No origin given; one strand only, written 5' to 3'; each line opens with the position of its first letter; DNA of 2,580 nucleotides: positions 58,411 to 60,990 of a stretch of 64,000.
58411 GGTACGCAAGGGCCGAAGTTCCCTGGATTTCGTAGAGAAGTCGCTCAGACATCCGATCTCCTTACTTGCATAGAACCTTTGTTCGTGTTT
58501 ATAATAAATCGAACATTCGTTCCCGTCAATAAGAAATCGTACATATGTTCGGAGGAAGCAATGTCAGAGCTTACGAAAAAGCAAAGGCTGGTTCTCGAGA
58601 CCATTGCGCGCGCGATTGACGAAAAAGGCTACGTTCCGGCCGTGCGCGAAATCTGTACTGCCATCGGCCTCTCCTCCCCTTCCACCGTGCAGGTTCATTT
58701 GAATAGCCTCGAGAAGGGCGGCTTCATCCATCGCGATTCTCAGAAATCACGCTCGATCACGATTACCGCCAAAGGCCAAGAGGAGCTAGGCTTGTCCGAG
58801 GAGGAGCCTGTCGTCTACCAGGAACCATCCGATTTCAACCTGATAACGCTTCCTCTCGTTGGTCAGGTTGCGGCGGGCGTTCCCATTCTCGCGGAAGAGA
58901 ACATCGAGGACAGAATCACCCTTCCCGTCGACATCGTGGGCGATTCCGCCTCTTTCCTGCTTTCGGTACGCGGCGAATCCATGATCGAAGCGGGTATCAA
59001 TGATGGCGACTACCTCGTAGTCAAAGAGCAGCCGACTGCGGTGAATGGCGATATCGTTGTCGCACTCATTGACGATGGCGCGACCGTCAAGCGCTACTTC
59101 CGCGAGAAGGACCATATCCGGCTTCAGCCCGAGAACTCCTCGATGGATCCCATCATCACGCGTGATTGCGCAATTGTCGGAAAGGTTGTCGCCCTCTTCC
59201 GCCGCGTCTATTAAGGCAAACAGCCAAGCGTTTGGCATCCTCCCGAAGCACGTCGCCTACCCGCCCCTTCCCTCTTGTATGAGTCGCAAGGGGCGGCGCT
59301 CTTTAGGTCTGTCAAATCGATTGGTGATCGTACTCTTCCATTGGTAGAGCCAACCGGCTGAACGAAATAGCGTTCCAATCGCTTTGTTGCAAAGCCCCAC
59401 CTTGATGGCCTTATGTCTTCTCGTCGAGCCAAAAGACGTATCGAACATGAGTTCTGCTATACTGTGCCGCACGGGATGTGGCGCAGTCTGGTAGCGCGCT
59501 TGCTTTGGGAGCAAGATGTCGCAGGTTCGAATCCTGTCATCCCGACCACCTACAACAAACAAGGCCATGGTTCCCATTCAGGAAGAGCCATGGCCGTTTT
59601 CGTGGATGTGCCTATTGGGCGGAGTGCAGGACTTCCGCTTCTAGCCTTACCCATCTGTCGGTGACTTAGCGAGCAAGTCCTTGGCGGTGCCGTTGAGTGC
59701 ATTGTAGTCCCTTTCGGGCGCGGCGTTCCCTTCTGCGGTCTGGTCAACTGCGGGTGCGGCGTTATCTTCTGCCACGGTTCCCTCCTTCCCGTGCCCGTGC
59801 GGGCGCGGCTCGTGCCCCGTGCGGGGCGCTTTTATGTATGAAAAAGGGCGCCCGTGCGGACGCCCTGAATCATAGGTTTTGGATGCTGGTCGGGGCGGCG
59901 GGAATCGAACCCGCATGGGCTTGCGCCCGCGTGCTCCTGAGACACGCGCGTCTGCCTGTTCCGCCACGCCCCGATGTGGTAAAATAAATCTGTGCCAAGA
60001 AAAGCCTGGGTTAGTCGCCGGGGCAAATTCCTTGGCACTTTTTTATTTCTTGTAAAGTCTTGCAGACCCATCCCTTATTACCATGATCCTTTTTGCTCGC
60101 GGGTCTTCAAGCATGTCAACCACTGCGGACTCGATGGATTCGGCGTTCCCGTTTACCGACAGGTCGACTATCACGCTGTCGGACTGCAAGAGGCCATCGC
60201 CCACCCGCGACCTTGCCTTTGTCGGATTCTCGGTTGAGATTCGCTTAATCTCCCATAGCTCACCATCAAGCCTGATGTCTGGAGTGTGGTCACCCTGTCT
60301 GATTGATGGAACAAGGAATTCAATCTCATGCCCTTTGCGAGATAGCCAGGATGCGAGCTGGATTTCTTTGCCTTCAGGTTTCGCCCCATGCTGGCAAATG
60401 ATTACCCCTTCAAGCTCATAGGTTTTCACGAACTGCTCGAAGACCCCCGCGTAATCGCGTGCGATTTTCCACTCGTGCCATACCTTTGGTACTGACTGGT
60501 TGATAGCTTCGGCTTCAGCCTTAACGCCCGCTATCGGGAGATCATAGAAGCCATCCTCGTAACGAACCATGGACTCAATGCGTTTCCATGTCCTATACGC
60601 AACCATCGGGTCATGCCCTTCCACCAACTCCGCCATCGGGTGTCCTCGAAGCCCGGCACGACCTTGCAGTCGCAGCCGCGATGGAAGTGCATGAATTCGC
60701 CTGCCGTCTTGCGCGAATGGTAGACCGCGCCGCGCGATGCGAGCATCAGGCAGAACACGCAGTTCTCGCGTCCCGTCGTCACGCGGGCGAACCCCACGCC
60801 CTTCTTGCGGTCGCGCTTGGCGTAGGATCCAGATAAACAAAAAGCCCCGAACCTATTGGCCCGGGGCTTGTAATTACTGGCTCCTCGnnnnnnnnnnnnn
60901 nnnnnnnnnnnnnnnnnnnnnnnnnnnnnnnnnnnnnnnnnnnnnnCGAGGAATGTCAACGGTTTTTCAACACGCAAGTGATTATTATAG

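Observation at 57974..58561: Back-to-back LexA-controlled promoters driving lexA and a domain-less tail-anchored protein: candidate new SOS cell-division inhibitor family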

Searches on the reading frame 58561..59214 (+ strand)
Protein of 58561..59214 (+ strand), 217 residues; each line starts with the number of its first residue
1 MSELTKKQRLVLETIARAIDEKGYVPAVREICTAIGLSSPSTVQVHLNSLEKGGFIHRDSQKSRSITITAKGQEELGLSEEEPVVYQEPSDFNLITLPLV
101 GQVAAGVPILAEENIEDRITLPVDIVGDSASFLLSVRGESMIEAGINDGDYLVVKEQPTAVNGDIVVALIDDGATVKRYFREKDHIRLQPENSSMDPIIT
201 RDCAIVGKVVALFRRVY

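Call 4: search_protein_families(library=pfam, proteins=[window:58561-59214:+], max_evalue=1)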
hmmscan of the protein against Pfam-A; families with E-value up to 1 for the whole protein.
window:58561-59214:+ (217 aa): 16 families
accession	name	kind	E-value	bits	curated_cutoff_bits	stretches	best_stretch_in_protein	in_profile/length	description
PF00717.28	Peptidase_S24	-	1e-34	119.1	23.3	1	98-210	1-116/116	Peptidase S24-like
PF01726.22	LexA_DNA_bind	-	2e-20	72.8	23.7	1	1-64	1-64/65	LexA DNA binding domain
PF13730.12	HTH_36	-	5e-05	23.5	25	1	3-56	2-55/55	Helix-turn-helix domain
PF12802.13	MarR_2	-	0.0012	19.5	27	1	4-61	3-56/61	MarR family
PF01325.25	Fe_dep_repress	-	0.0017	19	26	1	4-58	2-54/60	Iron dependent repressor, N-terminal DNA binding domain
PF01022.26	HTH_5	-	0.0061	16.9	22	1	28-57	18-46/47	Bacterial regulatory protein, arsR family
PF20008.5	DUF6429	-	0.014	15.5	31.6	1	47-74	32-59/71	Domain of unknown function (DUF6429)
PF13412.12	HTH_24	-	0.019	14.9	21.9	1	29-56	21-47/48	Winged helix-turn-helix DNA-binding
PF08461.16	HTH_12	-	0.028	14.8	21.4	1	42-76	34-66/66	Ribonuclease R winged-helix domain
PF11740.13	KfrA_N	-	0.033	15.3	26.1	1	14-52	7-45/113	Plasmid replication region DNA-binding N-term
PF09339.16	HTH_IclR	-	0.042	14.1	22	1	27-59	20-51/52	IclR helix-turn-helix domain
PF04963.19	Sigma54_CBD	-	0.046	13.9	22.9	1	2-54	23-78/185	Sigma-54 factor, core binding domain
PF14277.12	DUF4364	-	0.081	13.2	26.9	1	42-79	35-73/162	Domain of unknown function (DUF4364)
PF12840.13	HTH_20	-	0.2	12.1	27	1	30-57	23-49/51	Helix-turn-helix domain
PF14947.12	HTH_45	-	0.21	12.1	25.5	1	42-76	35-66/77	Winged helix-turn-helix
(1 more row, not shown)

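Call 5: search_protein_families(library=ncbifam, proteins=[window:58561-59214:+], max_evalue=1)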
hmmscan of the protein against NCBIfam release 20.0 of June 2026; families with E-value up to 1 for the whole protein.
window:58561-59214:+ (217 aa): 6 families
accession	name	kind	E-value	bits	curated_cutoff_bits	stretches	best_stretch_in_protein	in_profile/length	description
TIGR00498.1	lexA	equivalog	6.7e-64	215.2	110.95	1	1-216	1-202/203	transcriptional repressor LexA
NF007621.2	PRK10276.1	subfamily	1.6e-21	76.4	110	1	104-209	1-110/115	translesion error-prone DNA polymerase V autoproteolytic subunit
NF051876.1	transXXX_HumD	equivalog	6.2e-07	29.4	120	1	106-185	2-81/129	HumD family translesion DNA polymerase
NF003025.0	PRK03902.1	equivalog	0.00046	20.2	138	1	12-74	10-68/142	transcriptional regulator MntR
TIGR01884.1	cas_HTH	subfamily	0.017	14.5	60.2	1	5-69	141-199/202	CRISPR-associated CARF protein Csa3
NF053610.1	Sso10a_fam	subfamily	0.2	11.7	60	1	41-74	32-62/64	Sso10a family chromatin protein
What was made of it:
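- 58561..59214 (+): lexA (217 aa). TIGR00498 at E 6.7e-64; PF01726 plus PF00717 (calls 4, 5).
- Checked: LexA is confirmed by TIGR00498 (E 6.7e-64) and by LexA_DNA_bind plus Peptidase_S24 (calls 4, 5).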

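Call 10: find_related_loci(query=window:58561-59214:+, collection=genome_contigs, flank=4000)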
Query window:58561-59214:+ (217 aa) in genome_contigs; peptide patterns used: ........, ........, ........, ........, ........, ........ (x = any residue, [..] = any of these).
565 stretches matched a pattern; 386 encode a relative of the query (tblastn E <= 1e-3); the best 80 are kept; 80 distinct loci.
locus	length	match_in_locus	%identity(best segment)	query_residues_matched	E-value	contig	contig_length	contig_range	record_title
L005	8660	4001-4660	75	1-217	2e-102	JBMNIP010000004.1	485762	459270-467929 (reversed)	MAG: Eggerthellaceae bacterium isolate SBF912LR0HQ0209 contig_53596, whole genome shotgun sequence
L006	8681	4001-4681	69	1-217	7e-97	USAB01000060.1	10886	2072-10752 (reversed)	uncultured Coriobacteriaceae bacterium isolate UMGS1519 genome assembly, contig: NODE_2215_length_10886_cov_4.577417, wh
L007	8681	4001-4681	69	1-217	7e-97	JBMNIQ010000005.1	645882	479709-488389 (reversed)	MAG: Eggerthellaceae bacterium isolate SBF912LR0HQ0206 contig_45614, whole genome shotgun sequence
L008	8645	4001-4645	68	1-216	1e-93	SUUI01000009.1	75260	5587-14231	MAG: Eggerthellaceae bacterium isolate SIG42 NODE_502_length_75260_cov_4.986114, whole genome shotgun sequence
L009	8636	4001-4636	68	1-213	6e-92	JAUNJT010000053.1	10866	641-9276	MAG: Eggerthellaceae bacterium isolate S2M_St_28 NODE_768_length_10866_cov_6.790491, whole genome shotgun sequence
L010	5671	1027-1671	69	5-216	1e-91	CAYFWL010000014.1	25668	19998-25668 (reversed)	MAG TPA_asm: uncultured Eggerthellaceae bacterium isolate ERP107106_co1_52 genome assembly, contig: NODE_1760_length_256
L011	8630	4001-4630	68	3-216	5e-91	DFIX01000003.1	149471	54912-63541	MAG TPA_asm: Eggerthellaceae bacterium UBA3686 UBA3686_contig_65, whole genome shotgun sequence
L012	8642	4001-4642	67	2-216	1e-90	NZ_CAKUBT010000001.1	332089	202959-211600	MAG: uncultured Ellagibacter sp. isolate REFINED_METABAT215_TOP10_CONTIGS_1500_ASSEMBLY_K77_MERGED__Hadza_PheChl_Fiber-H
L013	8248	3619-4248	67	2-216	6e-91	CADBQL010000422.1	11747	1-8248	MAG: uncultured Coriobacteriaceae bacterium isolate RUG14206 genome assembly, contig: RUG14206_asm_422, whole genome sho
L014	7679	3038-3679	67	2-216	1e-90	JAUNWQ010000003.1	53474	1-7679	MAG: Coriobacteriia bacterium isolate S9M_St_31 NODE_251_length_53474_cov_7.350381, whole genome shotgun sequence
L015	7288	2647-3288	67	2-216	1e-90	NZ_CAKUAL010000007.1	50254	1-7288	MAG: uncultured Ellagibacter sp. isolate REFINED_METABAT215_TOP10_CONTIGS_1500_ASSEMBLY_K77_MERGED__Hadza_MoBio_hadza-A-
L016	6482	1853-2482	67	3-216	2e-90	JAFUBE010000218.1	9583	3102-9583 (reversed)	MAG: Eggerthellaceae bacterium isolate RGIG4335 Roe_deer_Jejunum-1__c45143, whole genome shotgun sequence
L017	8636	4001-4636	68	1-216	2e-90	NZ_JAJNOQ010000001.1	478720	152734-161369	Paraeggerthella hominis strain NSJ-152 NSJ-152_ctg001, whole genome shotgun sequence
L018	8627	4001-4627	68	3-216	3e-90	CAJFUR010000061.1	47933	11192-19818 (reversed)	uncultured Eggerthellaceae bacterium isolate Coassembly_mag_450 genome assembly, contig: MAGpy_11413_min2k_bin_450_fak87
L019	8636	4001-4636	68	1-216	2e-90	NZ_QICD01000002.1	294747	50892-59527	Paraeggerthella hongkongensis strain DSM 16106 DSM16106T_contig_002, whole genome shotgun sequence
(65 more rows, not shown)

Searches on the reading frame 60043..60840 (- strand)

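Call 49: search_protein_families(library=pfam, proteins=[window:60043-60840:-], max_evalue=0.001)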
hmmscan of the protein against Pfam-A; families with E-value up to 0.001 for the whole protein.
window:60043-60840:- (265 aa): 1 family
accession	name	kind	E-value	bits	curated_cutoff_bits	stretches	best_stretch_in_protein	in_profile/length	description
PF18451.7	CdiA_C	-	2.4e-07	31.3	26.6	1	186-258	2-79/81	Contact-dependent growth inhibition CdiA C-terminal domain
